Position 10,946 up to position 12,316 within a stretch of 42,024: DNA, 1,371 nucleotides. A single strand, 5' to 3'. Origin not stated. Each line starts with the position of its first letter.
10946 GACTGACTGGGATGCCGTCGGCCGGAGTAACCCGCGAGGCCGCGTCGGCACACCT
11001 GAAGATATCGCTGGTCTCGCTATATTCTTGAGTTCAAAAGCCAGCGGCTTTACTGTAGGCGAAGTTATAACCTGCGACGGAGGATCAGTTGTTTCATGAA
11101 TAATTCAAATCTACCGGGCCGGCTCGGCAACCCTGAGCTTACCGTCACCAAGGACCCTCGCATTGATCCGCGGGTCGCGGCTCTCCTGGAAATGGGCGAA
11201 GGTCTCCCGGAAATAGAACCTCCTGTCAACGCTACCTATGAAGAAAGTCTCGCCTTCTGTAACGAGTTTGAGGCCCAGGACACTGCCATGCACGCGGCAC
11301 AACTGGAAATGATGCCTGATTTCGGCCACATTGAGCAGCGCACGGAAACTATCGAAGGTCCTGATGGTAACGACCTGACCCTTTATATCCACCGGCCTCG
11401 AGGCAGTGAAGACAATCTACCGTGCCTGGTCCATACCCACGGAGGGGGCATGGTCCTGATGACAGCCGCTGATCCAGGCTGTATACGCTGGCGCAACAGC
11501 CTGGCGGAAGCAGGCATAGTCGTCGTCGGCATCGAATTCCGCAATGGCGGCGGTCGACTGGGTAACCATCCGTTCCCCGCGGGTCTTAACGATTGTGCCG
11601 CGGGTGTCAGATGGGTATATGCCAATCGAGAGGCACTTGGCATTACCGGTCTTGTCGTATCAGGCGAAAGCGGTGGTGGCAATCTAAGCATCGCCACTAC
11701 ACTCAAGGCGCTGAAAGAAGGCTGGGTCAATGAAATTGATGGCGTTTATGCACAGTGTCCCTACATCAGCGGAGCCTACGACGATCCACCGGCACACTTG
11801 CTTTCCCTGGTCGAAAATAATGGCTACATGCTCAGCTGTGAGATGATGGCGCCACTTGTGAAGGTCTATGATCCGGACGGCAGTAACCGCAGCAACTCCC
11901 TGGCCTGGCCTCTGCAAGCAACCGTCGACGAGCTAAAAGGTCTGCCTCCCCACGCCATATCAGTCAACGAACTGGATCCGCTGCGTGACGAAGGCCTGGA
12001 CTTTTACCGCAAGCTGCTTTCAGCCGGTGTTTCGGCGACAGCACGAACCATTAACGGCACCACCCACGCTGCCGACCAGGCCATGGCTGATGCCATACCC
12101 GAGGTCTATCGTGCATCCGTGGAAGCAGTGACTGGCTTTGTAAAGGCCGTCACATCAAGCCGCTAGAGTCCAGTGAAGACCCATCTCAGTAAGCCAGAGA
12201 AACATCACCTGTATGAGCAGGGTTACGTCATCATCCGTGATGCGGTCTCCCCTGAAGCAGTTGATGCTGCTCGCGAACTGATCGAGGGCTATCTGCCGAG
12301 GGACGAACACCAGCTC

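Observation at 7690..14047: Translationally coupled six-gene operon matching no onium-compound pathway I know: di-iron membrane hydroxylase, BCCT, SDR, HSL esterase, PhyH dioxygenase, crotonase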

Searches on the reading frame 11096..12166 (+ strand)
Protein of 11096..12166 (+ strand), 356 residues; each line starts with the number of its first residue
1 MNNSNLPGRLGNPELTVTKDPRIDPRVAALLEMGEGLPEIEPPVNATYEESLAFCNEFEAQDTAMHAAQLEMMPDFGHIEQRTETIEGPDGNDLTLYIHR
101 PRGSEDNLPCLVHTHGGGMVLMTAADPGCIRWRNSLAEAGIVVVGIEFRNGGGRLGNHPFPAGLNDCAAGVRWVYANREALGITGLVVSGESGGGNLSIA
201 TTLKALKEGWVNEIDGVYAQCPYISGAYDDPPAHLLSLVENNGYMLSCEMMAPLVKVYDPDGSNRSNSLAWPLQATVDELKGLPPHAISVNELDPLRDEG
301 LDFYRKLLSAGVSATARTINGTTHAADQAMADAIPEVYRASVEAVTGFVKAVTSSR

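Call 3: search_protein_families(library=pfam, proteins=[window:11096-12166:+])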
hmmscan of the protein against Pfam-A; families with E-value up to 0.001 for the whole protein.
window:11096-12166:+ (356 aa): 3 families
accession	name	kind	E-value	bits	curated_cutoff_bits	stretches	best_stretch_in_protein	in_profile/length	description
PF07859.19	Abhydrolase_3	-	1.3e-31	110.5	25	1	111-325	1-207/210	alpha/beta hydrolase fold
PF20434.5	BD-FAE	-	5.7e-13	49.3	26.8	1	98-206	3-111/215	BD-FAE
PF00135.34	COesterase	-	3.9e-05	23.2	27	1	82-208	80-207/515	Carboxylesterase family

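Call 4: search_protein_families(library=ncbifam, proteins=[window:11096-12166:+])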
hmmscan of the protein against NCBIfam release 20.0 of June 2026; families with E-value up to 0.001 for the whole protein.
window:11096-12166:+ (356 aa): 5 families
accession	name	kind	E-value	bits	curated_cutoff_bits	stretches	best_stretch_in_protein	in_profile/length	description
NF058653.1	LipP1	equivalog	1.1e-37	129.5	350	1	82-330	47-283/300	LipP1 family hormone-sensitive lipase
NF033149.0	CHL_hydrolase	equivalog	5.1e-25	88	500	1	68-340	36-301/310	chloramphenicol hydrolase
NF058651.1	GESAG_HSLs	subfamily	7.5e-17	61.3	430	1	101-326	61-270/296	GESAG motif subfamily hormone-sensitive lipase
NF007547.0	PRK10162.1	equivalog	1.2e-09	37.5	389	1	80-325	59-293/321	acetyl esterase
NF058649.1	GTSAG_HSLs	subfamily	1.2e-08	34.7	380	1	97-349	78-308/312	GTSAG motif subfamily hormone-sensitive lipase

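Call 27: search_solved_structures(query=window:11096-12166:+, max_evalue=1e-10)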
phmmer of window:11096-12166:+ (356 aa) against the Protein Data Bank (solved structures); distinct sequences matched with E-value up to 1e-10: 70 (the best 60 are shown).
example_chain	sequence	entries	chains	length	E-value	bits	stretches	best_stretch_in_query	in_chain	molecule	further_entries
4j7a_A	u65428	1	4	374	7.7e-125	420.2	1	4-349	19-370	Esterase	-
5iq0_A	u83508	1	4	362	1.1e-124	419.7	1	4-349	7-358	Esterase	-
5iq2_A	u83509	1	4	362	4.5e-124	417.7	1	4-349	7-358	Esterase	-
5iq3_A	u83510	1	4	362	7.2e-124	417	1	4-349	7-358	Esterase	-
6z68_A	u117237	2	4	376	2.5e-105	356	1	5-351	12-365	Acetyl esterase/lipase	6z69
1jkm_A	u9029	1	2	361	1e-86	294.8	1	7-349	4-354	BREFELDIN A ESTERASE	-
6sxp_A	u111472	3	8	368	2e-64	221.5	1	14-338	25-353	Esterase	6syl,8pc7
6sxy_A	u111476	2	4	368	5.3e-64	220.1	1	14-338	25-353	Esterase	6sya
5hc3_A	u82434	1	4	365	2.6e-58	201.4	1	15-350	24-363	Lipolytic enzyme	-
5hc0_A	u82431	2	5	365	6.5e-58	200.1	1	15-350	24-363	Lipolytic enzyme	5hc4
5hc2_A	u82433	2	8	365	1.8e-57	198.6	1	15-350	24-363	Lipolytic enzyme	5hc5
1lzk_A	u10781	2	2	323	7e-25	91.4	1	75-350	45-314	HEROIN ESTERASE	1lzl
8oim_A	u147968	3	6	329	1.4e-24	90.4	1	79-338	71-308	Lipase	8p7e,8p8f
4ob8_A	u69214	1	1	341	1.5e-24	90.3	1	65-326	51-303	Alpha/beta hydrolase fold-3 domain protein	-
4ob7_A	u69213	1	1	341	1.8e-24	90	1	65-326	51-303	Alpha/beta hydrolase fold-3 domain protein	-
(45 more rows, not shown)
